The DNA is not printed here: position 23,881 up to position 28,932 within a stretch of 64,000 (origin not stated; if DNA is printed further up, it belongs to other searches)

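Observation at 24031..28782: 1583-aa flagellin carrying a protease plus a beta-helix module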

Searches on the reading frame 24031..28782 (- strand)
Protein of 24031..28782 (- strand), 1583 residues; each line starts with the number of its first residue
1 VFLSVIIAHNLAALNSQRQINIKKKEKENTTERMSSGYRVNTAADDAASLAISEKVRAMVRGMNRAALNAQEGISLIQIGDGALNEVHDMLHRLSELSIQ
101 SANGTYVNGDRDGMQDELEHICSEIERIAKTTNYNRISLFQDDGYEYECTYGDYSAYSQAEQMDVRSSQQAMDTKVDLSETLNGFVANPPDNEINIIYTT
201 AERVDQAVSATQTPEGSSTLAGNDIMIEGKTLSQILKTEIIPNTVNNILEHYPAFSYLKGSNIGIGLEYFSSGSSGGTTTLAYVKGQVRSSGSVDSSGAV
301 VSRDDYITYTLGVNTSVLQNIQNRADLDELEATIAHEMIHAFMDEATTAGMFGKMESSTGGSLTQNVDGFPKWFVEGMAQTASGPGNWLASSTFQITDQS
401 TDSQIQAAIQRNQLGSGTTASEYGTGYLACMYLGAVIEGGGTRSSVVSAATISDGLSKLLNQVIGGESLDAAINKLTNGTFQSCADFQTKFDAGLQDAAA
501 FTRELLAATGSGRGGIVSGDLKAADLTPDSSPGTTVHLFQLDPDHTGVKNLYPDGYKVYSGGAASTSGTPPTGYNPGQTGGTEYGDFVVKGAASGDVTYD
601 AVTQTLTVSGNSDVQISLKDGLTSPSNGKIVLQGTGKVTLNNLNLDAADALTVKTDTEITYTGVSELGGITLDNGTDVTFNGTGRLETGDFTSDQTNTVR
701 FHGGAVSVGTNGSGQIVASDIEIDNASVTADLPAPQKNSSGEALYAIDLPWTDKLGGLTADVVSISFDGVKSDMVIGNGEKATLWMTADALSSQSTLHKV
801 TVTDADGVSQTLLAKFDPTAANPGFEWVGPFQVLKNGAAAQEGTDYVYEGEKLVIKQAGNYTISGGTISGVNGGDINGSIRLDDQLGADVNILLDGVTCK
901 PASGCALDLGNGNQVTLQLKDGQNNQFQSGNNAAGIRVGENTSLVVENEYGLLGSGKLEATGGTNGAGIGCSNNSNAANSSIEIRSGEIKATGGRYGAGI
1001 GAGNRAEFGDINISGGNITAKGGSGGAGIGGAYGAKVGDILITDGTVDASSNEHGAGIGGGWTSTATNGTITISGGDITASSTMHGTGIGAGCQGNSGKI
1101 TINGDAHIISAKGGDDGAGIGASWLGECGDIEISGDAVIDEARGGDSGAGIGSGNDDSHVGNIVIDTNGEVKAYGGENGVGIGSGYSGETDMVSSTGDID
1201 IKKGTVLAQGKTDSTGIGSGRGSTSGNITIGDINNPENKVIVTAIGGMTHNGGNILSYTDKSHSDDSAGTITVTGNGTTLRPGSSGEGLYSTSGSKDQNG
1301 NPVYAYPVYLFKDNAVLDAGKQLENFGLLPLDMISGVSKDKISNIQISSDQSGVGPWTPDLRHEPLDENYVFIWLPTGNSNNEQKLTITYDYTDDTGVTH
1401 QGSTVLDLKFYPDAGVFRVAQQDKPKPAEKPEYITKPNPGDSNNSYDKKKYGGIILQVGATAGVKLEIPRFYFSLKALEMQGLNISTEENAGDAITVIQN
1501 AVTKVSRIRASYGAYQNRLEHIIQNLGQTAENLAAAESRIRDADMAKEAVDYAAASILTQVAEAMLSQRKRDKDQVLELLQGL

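Call 3: search_protein_families(library=pfam, proteins=[window:24031-28782:-], max_evalue=0.1)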
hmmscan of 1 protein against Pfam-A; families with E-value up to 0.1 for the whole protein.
window:24031-28782:- (1583 aa): 4 families
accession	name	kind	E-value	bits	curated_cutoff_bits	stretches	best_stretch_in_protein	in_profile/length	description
PF00669.25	Flagellin_N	-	1.9e-33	115.9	26.6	1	7-142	1-136/139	Bacterial flagellin N-terminal helical region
PF00700.27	Flagellin_C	-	8.1e-20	71.4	23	1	1495-1580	1-86/86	Bacterial flagellin C-terminal helical region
PF18889.6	Beta_helix_3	-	4.8e-08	33.5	27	3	1040-1062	1-20/20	Beta helix repeat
PF14262.12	Cthe_2159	-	6.2e-07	29.4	25.8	1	850-1111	2-236/262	Carbohydrate-binding domain-containing protein Cthe_2159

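Call 4: search_protein_families(library=ncbifam, proteins=[window:24031-28782:-], max_evalue=0.1)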
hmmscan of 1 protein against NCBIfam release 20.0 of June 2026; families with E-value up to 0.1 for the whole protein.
window:24031-28782:- (1583 aa): 24 families
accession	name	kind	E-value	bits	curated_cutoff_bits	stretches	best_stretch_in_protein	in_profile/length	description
NF009446.0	PRK12804.1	subfamily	5.5e-56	190.3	352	2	7-143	3-140/301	flagellin Hag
NF009448.0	PRK12806.1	equivalog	4.7e-53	180.6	531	2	5-140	3-138/475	flagellin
NF006466.0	PRK08869.1-1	subfamily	1.4e-52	179.6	426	2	4-206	2-207/377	flagellin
NF006468.0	PRK08869.1-3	subfamily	3.8e-52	177.6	436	2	5-173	3-172/378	polar flagellin E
NF006469.0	PRK08869.1-4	equivalog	2.8e-51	175.1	627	2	4-141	2-139/377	flagellin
NF005294.0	PRK06819.1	subfamily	2.6e-50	172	387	2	6-217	4-205/376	FliC/FljB family flagellin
NF006467.0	PRK08869.1-2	subfamily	1.2e-49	169.4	443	2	6-142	4-140/400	flagellin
NF009444.0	PRK12802.1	equivalog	7.1e-49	166.8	332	2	7-212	5-210/282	flagellin domain-containing protein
NF033876.2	flagella_HExxH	equivalog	1.9e-47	162.5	205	3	230-526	43-298/384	flagellinolysin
NF009445.0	PRK12803.1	equivalog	8.8e-47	159.9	450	2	5-140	1-136/335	flagellin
NF038071.1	lat_flg_LafA_2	exception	4.5e-45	154.2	365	2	6-183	4-180/284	lateral flagellin LafA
NF005953.0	PRK08026.1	subfamily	9.5e-42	144.2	619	2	6-409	4-369/548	FliC/FljB family flagellin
NF009449.0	PRK12807.1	subfamily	2.6e-41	142.1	347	2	7-225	3-216/287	flagellin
NF009450.0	PRK12808.1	equivalog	5.5e-38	131.7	476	2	7-143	3-139/476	flagellin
NF006470.0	PRK08869.1-5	equivalog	3.6e-36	125.2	423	2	7-140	4-137/388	flagellin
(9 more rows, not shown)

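Call 5: search_solved_structures(query=window:24031-28782:-, max_evalue=0.01, show_alignments=2)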
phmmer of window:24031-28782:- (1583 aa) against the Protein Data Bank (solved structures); distinct sequences matched with E-value up to 0.01: 75 (the best 60 are shown).
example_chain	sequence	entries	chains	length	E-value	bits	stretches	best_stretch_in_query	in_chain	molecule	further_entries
9hpz_A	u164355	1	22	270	1.1e-59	205.4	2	6-141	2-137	Flagellin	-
8jmv_A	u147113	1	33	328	1.7e-57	198.1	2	7-151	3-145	Flagella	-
6t17_A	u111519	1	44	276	5.9e-49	169.8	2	7-140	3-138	Flagellin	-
9lrz_A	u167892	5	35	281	8.2e-48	166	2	6-143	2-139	Flagellin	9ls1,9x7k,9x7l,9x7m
9pim_CJ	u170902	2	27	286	1.9e-47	164.8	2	6-140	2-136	Flagellin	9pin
10lk_A4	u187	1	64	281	2.9e-47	164.2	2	6-143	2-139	Flagellin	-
6gow_D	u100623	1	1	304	1.1e-44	155.7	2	7-146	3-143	Flagellin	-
5maw_D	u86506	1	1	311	1.4e-44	155.3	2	7-146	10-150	Flagellin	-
5wjy_A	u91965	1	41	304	1.4e-44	155.3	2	7-146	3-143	Flagellin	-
5wjx_A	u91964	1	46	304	1.9e-44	154.9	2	7-146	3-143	Flagellin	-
5wjt_A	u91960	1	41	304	2e-44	154.8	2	7-146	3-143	Flagellin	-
10ll_A4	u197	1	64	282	2.2e-44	154.7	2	6-140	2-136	Flagellin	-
5wjv_A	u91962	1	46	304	3.7e-44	153.9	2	7-146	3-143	Flagellin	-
9pil_Fd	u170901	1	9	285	5.6e-44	153.3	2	6-140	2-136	Flagellin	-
5wjz_A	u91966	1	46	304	9.8e-44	152.5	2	7-146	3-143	Flagellin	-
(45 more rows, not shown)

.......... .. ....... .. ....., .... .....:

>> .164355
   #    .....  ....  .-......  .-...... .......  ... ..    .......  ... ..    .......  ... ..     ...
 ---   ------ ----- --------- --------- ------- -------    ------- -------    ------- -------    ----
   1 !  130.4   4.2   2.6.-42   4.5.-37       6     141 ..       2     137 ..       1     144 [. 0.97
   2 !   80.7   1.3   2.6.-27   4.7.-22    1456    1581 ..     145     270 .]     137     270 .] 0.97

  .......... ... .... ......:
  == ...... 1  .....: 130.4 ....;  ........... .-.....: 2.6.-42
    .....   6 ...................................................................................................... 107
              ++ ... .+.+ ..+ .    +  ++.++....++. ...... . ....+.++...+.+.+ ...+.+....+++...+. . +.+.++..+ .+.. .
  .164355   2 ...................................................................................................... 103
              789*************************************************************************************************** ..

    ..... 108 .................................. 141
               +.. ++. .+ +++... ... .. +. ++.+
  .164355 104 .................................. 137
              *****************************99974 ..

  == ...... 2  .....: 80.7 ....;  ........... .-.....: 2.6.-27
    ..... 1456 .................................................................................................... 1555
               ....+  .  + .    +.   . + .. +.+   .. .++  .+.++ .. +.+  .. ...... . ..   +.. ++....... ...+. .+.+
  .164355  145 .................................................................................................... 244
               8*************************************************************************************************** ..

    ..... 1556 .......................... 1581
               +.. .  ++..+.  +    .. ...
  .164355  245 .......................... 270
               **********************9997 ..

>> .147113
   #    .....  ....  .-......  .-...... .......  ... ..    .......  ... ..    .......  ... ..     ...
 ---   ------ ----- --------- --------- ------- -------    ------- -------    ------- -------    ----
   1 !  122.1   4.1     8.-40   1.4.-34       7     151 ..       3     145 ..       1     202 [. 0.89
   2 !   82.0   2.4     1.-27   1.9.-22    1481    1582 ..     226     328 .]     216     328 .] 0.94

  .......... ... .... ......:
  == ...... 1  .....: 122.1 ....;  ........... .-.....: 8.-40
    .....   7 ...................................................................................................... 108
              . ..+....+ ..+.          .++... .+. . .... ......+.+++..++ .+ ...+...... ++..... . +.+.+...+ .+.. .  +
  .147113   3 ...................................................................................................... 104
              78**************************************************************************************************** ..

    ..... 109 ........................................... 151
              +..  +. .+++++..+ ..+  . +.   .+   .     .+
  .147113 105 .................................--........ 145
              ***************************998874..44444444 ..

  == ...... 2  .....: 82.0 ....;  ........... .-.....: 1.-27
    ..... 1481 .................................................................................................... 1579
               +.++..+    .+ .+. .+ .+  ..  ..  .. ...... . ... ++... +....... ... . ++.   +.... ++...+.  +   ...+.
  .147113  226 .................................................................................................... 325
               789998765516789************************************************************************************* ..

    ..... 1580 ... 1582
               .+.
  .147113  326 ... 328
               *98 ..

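Call 7: find_homologous_proteins(query=window:24031-28782:-, max_evalue=0.00001)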
Query window:24031-28782:- (1583 aa): 244 proteins with E <= 0.00001 among 8000 candidates; the best 120 are listed.
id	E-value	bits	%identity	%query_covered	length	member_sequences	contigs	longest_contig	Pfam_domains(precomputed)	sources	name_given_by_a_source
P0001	0.0e+0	3352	97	100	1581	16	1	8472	PF18889.7,PF00700.28,PF00669.26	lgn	-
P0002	0.0e+0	2339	68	100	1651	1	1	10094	PF00700.28,PF00669.26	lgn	-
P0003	0.0e+0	2269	70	90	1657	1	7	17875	PF00700.28,PF00669.26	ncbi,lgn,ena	-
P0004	0.0e+0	1909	59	100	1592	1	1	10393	PF18889.7,PF00700.28,PF00669.26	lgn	-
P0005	0.0e+0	1680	56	100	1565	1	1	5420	PF00700.28,PF00669.26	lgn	-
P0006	0.0e+0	1612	60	87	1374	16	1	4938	PF00669.26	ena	-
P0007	0.0e+0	1555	52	99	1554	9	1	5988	PF18889.7,PF00700.28,PF00669.26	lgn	-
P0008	0.0e+0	1530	51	100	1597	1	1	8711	PF00700.28,PF00669.26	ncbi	-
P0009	0.0e+0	1517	53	98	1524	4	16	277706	PF18889.7,PF00700.28,PF00669.26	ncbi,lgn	-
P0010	0.0e+0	1510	53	98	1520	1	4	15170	PF00700.28,PF00669.26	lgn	-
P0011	0.0e+0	1509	54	98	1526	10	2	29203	PF18889.7,PF00700.28,PF00669.26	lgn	-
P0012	0.0e+0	1490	52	98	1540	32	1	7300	PF18889.7,PF00700.28,PF00669.26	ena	-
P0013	0.0e+0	1485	51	99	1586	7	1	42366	PF18889.7,PF00700.28,PF00669.26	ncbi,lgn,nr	ncbi:MAG: hypothetical protein HFE76_10370 [Firmicutes bacterium]|nr:hypothetical protein [Bacillota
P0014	0.0e+0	1472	52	98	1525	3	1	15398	PF18889.7,PF00700.28,PF00669.26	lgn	-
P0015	0.0e+0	1447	50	98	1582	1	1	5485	PF18889.7,PF00700.28,PF00669.26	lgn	-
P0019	0.0e+0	1246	47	99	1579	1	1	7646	PF00700.28,PF00669.26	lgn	-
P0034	0.0e+0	1123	52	48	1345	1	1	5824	PF00700.28,PF00669.26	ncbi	-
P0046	8.0e-227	774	37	99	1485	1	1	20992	PF14262.13,PF18889.7,PF00700.28,PF00669.26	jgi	-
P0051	6.8e-208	712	36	100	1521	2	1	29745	PF14262.13,PF18889.7,PF00700.28,PF00669.26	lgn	-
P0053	7.3e-201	688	36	100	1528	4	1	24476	PF14262.13,PF18889.7,PF00700.28,PF00669.26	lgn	-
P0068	5.5e-181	622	41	43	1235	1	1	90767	PF00700.28,PF00669.26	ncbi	-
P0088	3.9e-166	573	38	41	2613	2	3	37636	PF24081.2,PF18889.7,PF00700.28,PF00669.26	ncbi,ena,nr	ncbi:MAG: hypothetical protein IJN43_01250 [Ruminococcus sp.]|nr:hypothetical protein [Ruminococcus 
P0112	3.6e-109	384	35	40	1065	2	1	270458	PF00700.28,PF00669.26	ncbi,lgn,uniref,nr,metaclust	ncbi:flagellin N-terminal helical domain-containing protein [[Clostridium] polysaccharolyticum]|unir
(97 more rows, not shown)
